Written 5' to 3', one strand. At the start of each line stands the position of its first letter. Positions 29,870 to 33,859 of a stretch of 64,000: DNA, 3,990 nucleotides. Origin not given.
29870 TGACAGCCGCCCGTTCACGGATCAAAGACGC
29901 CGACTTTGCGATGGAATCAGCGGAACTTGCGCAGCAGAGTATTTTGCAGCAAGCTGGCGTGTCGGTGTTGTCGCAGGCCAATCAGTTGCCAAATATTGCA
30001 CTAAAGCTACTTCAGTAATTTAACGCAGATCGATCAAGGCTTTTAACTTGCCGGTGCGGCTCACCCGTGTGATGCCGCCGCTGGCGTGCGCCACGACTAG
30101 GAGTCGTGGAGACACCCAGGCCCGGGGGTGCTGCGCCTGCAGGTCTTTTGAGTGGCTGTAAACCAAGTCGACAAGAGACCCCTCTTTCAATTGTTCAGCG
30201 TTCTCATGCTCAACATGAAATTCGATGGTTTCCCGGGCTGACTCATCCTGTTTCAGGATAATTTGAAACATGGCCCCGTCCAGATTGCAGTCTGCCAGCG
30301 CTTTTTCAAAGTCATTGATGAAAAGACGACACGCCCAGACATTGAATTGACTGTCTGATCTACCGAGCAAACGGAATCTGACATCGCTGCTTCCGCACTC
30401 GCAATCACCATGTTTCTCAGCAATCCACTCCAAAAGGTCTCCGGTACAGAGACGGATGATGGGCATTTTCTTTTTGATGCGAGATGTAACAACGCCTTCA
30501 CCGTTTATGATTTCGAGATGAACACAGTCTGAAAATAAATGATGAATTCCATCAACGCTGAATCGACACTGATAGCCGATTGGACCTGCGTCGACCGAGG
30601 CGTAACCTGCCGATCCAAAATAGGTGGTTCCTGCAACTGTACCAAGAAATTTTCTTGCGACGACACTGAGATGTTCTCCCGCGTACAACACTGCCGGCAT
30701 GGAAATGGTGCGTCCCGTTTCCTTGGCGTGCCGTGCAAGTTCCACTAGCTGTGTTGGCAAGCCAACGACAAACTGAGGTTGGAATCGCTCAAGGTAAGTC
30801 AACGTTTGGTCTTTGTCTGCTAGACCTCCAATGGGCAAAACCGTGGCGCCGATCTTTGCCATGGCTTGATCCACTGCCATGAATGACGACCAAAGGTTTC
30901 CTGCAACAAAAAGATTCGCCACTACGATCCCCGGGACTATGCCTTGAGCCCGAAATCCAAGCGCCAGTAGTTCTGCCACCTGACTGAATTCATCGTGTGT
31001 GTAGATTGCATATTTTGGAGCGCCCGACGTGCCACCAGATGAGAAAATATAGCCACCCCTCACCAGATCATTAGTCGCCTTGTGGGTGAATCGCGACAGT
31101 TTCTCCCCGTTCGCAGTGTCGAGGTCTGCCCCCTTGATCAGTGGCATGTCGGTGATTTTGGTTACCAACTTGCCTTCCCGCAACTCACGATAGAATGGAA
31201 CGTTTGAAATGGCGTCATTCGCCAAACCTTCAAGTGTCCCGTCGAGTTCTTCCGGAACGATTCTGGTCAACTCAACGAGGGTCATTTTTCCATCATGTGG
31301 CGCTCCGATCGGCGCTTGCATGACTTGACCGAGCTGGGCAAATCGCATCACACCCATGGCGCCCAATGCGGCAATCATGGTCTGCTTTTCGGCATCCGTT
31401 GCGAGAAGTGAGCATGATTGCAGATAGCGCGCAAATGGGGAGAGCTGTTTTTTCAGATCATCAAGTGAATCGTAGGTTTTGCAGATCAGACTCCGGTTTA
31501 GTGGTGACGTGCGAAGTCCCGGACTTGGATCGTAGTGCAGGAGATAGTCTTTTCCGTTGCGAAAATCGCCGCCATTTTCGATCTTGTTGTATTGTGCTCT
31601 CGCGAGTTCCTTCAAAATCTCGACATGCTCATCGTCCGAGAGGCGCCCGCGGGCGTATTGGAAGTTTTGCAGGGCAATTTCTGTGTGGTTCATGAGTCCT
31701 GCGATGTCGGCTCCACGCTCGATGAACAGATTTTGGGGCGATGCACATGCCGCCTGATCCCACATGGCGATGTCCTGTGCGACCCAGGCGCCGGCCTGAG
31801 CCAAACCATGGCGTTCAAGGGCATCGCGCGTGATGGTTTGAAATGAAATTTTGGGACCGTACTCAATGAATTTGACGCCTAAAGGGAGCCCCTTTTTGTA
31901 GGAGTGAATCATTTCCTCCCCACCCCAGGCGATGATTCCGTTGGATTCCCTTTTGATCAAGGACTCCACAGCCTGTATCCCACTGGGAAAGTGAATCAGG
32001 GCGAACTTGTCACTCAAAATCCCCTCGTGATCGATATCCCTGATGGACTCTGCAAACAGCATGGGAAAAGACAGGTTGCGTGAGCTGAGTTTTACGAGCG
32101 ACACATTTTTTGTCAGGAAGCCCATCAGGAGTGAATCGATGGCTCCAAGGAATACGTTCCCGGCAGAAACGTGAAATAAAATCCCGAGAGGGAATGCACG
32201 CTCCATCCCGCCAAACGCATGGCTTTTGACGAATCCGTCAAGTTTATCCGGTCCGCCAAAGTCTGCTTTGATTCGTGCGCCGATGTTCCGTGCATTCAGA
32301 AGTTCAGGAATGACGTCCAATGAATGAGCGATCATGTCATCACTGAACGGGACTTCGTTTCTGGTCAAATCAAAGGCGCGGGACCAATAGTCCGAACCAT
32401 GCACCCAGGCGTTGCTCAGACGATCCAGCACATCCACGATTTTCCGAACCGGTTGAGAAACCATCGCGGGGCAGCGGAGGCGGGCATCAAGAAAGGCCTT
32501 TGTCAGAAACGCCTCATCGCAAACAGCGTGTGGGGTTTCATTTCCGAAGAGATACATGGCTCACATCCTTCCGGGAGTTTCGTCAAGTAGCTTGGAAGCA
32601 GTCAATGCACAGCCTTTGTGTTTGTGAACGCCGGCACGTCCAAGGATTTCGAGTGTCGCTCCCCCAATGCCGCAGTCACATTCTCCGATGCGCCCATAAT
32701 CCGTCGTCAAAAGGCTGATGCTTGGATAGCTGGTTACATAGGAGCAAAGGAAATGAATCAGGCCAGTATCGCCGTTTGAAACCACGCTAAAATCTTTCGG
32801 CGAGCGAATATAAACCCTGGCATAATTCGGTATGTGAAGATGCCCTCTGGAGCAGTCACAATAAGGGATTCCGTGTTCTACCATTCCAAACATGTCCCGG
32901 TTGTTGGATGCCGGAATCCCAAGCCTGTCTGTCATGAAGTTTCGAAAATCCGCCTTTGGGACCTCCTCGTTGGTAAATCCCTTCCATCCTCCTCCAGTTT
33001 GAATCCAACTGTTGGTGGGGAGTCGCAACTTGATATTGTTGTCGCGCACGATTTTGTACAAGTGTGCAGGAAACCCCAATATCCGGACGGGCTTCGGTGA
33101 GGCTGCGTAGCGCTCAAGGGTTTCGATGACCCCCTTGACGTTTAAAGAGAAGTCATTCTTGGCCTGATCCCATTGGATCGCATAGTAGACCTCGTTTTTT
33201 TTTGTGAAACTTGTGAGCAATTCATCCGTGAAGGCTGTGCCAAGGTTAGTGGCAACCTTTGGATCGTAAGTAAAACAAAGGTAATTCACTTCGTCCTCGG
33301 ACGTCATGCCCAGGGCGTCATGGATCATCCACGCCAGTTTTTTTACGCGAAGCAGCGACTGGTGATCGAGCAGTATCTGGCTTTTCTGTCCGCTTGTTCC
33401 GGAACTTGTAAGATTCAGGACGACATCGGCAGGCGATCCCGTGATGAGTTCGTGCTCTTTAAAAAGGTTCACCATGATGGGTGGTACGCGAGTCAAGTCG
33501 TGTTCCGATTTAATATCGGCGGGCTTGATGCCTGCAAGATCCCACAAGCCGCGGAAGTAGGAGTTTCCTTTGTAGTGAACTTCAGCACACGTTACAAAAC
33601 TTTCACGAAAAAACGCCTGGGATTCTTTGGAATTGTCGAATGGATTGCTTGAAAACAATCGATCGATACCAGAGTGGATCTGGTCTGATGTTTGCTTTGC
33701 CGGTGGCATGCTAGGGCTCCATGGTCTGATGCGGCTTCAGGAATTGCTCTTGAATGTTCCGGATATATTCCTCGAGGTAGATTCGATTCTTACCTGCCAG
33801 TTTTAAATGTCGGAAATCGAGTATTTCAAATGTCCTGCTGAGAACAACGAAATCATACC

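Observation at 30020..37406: Orphan LuxC/LuxE-type acyl activation-reduction operon with GNAT, MFS exporter and PQQ dehydrogenase, wedged between flagellin and the flg operon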

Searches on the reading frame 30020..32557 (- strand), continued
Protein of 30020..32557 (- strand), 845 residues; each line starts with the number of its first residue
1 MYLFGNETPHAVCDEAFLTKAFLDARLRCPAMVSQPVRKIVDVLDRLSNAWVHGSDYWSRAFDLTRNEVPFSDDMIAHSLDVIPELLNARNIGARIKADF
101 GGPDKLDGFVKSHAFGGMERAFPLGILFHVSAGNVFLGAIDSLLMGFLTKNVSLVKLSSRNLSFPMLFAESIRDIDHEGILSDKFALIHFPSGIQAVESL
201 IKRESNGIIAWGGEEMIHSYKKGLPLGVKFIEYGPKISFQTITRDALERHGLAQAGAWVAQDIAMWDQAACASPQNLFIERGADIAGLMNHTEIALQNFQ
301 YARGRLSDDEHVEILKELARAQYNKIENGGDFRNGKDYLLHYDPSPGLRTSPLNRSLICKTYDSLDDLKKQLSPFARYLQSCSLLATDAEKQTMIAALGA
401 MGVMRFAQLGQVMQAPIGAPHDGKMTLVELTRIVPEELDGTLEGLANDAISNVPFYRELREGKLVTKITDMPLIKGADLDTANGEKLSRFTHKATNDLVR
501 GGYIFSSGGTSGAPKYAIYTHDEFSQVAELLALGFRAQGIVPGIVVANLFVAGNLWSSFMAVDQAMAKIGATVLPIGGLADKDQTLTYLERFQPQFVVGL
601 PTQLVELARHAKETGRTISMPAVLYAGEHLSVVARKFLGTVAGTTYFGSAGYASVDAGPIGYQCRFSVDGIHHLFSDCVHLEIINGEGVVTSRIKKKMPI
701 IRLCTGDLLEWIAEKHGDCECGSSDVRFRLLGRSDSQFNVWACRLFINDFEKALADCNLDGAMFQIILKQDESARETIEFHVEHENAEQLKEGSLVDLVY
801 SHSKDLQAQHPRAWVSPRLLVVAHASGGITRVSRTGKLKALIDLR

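Call 60: find_homologous_proteins(query=L089:8689-11097:+, max_evalue=1e-20)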
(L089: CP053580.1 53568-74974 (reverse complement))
Query L089:8689-11097:+ (802 aa): 526 proteins with E <= 1e-20 among 8000 candidates; the best 120 are listed.
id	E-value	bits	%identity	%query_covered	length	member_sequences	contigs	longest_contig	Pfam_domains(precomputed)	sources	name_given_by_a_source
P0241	0.0e+0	1707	91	100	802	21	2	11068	PF05893.20,PF00501.35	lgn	-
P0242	0.0e+0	1605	85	100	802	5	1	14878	PF05893.20,PF00501.35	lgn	-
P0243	0.0e+0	1571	83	100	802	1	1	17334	PF05893.20,PF00501.35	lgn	-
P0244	0.0e+0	1568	83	100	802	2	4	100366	PF05893.20,PF00501.35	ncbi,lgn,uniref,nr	ncbi:acyl-CoA reductase [Erwinia psidii]|uniref:long-chain-fatty-acyl-CoA reductase n=1 Tax=Erwinia 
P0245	0.0e+0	1566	84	100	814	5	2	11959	PF05893.20,PF00171.28,PF00501.35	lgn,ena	-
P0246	0.0e+0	1546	82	100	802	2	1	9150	PF05893.20,PF00171.28,PF00501.35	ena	-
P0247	0.0e+0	1539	83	100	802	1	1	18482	PF05893.20,PF00171.28,PF00501.35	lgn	-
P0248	0.0e+0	1485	80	100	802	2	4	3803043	PF05893.20,PF00501.35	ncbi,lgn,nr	ncbi:acyl-CoA reductase [Morganella morganii]|nr:AMP-binding protein [Morganella morganii]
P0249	0.0e+0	1337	73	100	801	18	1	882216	PF05893.20,PF00501.35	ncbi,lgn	ncbi:TPA: acyl-CoA reductase [Providencia alcalifaciens]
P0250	0.0e+0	1282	68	100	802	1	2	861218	PF05893.20,PF00501.35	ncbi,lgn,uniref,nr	ncbi:long-chain-fatty-acyl-CoA reductase [Mixta theicola]|uniref:long-chain-fatty-acyl-CoA reductase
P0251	0.0e+0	1282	70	100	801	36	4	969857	PF05893.20,PF00501.35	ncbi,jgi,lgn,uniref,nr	ncbi:acyl-CoA reductase [Providencia sp. PROV212]|jgi:hypothetical protein|uniref:acyl-CoA reductase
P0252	0.0e+0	1274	70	100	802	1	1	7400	PF05893.20,PF00501.35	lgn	-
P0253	0.0e+0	1271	69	100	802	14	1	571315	PF05893.20,PF00501.35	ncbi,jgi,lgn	-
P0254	0.0e+0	1269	68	100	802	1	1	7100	PF05893.20,PF00171.28,PF00501.35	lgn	-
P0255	0.0e+0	1217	67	100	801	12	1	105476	PF05893.20,PF00501.35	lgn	-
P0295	0.0e+0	1199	66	100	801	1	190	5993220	PF05893.20,PF00501.35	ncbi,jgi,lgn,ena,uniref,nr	ncbi:TPA: acyl-CoA reductase [Klebsiella michiganensis]|uniref:acyl-CoA reductase n=1 Tax=Klebsiella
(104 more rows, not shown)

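Call 61: find_encoding_contigs(protein=P0295, flank=8000, max_places=2)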
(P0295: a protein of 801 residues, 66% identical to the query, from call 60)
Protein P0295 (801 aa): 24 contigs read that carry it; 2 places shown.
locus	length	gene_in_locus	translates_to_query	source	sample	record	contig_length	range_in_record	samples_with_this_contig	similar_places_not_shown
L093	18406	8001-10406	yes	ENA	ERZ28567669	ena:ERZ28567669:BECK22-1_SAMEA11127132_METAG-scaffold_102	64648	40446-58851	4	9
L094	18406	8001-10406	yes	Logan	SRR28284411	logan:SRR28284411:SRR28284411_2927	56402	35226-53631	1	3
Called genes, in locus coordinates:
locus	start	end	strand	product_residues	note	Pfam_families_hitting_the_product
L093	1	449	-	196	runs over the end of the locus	PF12464:Mac (weak), PF25087:GMPPB_C (faint), PF00132:Hexapep, PF14602:Hexapep_2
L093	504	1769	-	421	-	PF01306:LacY_symp, PF12832:MFS_1_like, PF07690:MFS_1, PF13347:MFS_2 (weak)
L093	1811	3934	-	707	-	PF16875:Glyco_hydro_36N, PF02065:Melibiase, PF16874:Glyco_hydro_36C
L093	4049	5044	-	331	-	PF00356:LacI, PF00532:Peripla_BP_1, PF13377:Peripla_BP_3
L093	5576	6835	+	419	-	PF00083:Sugar_tr, PF07690:MFS_1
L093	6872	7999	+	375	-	PF04443:LuxE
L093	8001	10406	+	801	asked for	PF05893:LuxC, PF00501:AMP-binding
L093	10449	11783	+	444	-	PF00501:AMP-binding (weak), PF14535:AMP-binding_C_2 (weak)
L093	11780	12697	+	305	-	PF13302:Acetyltransf_3, PF00583:Acetyltransf_1, PF13673:Acetyltransf_10, PF13508:Acetyltransf_7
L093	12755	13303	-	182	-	PF01381:HTH_3, PF13443:HTH_26, PF13560:HTH_31, PF07883:Cupin_2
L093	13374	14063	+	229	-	PF03591:AzlC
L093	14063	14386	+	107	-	PF05437:AzlD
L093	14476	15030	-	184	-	-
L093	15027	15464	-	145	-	PF00359:PTS_EIIA_2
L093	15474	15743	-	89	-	-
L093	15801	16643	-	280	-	PF01116:F_bP_aldolase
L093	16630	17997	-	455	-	PF03611:EIIC-GAT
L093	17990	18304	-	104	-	PF02302:PTS_IIB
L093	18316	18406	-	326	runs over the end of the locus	PF00365:PFK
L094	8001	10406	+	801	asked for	PF05893:LuxC, PF00501:AMP-binding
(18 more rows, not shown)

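Call 97: search_protein_families(library=pfam, proteins=[L093:11780-12697:+, L093:10449-11783:+], max_evalue=0.001)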
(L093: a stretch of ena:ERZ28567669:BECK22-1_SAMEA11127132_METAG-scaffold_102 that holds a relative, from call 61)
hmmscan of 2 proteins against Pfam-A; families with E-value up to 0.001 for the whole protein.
L093:11780-12697:+ (305 aa): 4 families
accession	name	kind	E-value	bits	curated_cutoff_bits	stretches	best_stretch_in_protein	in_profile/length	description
PF00583.31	Acetyltransf_1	-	7.6e-14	52.4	20.7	1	27-130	14-116/116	Acetyltransferase (GNAT) family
PF13508.13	Acetyltransf_7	-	7.9e-11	42.6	27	1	48-130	4-82/84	Acetyltransferase (GNAT) domain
PF13302.13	Acetyltransf_3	-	3.8e-09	37.8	25.4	1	40-130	45-137/138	Acetyltransferase (GNAT) domain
PF13673.13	Acetyltransf_10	-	1.4e-07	32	23.6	1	45-134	29-111/128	Acetyltransferase (GNAT) domain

L093:10449-11783:+ (444 aa): 2 families
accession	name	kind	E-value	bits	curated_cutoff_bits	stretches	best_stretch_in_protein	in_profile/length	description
PF00501.34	AMP-binding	-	7.7e-07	28.7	29.9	1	91-289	170-374/384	AMP-binding enzyme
PF14535.12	AMP-binding_C_2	-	6.7e-06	26.7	25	1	340-435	4-96/96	AMP-binding enzyme C-terminal domain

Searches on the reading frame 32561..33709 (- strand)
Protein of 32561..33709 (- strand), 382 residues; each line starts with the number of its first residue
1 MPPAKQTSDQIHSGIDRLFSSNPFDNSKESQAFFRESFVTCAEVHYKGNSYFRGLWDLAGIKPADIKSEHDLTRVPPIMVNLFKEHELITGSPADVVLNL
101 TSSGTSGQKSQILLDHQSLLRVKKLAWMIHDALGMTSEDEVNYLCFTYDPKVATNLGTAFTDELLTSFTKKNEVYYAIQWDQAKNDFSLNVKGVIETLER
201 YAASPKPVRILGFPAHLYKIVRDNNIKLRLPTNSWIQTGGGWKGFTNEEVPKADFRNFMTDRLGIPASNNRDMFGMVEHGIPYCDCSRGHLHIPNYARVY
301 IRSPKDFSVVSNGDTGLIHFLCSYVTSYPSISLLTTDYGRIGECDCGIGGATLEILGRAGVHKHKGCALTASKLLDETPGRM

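Call 3: search_protein_families(library=pfam, proteins=[window:32561-33709:-], max_evalue=0.01)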
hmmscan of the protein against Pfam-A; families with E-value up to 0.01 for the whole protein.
window:32561-33709:- (382 aa): 1 family
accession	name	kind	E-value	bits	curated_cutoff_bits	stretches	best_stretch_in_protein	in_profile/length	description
PF04443.18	LuxE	-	7.5e-51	173.6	24.9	1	14-373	16-388/391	Acyl-protein synthetase, LuxE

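Call 4: search_protein_families(library=ncbifam, proteins=[window:32561-33709:-], max_evalue=0.01)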
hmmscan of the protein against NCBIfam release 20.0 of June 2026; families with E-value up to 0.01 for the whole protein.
window:32561-33709:- (382 aa): 4 families
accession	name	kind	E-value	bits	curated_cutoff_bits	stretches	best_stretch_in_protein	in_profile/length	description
NF052244.1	LCFA_lig_LuxE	equivalog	6.5e-32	110.9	550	1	14-374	11-365/367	long-chain-fatty-acid--protein ligase LuxE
NF053551.1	FlxY_rubin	equivalog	1e-05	24.5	520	1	47-151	26-131/424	flexirubin biosynthesis putative acyl-CoA ligase FlxY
NF045666.1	DVU1553_fam_AMP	equivalog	0.0042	16.2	300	0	49-118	42-113/331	DVU_1553 family AMP-dependent CoA ligase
NF041878.1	paak_haloarch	equivalog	0.0097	14.5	700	0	39-124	22-110/427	phenylacetate--CoA ligase PaaK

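Call 23: search_solved_structures(query=window:32561-33709:-, max_evalue=0.01, show_alignments=1)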
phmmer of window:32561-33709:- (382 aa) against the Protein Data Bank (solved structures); distinct sequences matched with E-value up to 0.01: 1.
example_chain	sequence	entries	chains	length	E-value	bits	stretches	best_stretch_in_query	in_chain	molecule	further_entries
7xc6_E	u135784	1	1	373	5.5e-25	91.3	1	16-373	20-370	LuxE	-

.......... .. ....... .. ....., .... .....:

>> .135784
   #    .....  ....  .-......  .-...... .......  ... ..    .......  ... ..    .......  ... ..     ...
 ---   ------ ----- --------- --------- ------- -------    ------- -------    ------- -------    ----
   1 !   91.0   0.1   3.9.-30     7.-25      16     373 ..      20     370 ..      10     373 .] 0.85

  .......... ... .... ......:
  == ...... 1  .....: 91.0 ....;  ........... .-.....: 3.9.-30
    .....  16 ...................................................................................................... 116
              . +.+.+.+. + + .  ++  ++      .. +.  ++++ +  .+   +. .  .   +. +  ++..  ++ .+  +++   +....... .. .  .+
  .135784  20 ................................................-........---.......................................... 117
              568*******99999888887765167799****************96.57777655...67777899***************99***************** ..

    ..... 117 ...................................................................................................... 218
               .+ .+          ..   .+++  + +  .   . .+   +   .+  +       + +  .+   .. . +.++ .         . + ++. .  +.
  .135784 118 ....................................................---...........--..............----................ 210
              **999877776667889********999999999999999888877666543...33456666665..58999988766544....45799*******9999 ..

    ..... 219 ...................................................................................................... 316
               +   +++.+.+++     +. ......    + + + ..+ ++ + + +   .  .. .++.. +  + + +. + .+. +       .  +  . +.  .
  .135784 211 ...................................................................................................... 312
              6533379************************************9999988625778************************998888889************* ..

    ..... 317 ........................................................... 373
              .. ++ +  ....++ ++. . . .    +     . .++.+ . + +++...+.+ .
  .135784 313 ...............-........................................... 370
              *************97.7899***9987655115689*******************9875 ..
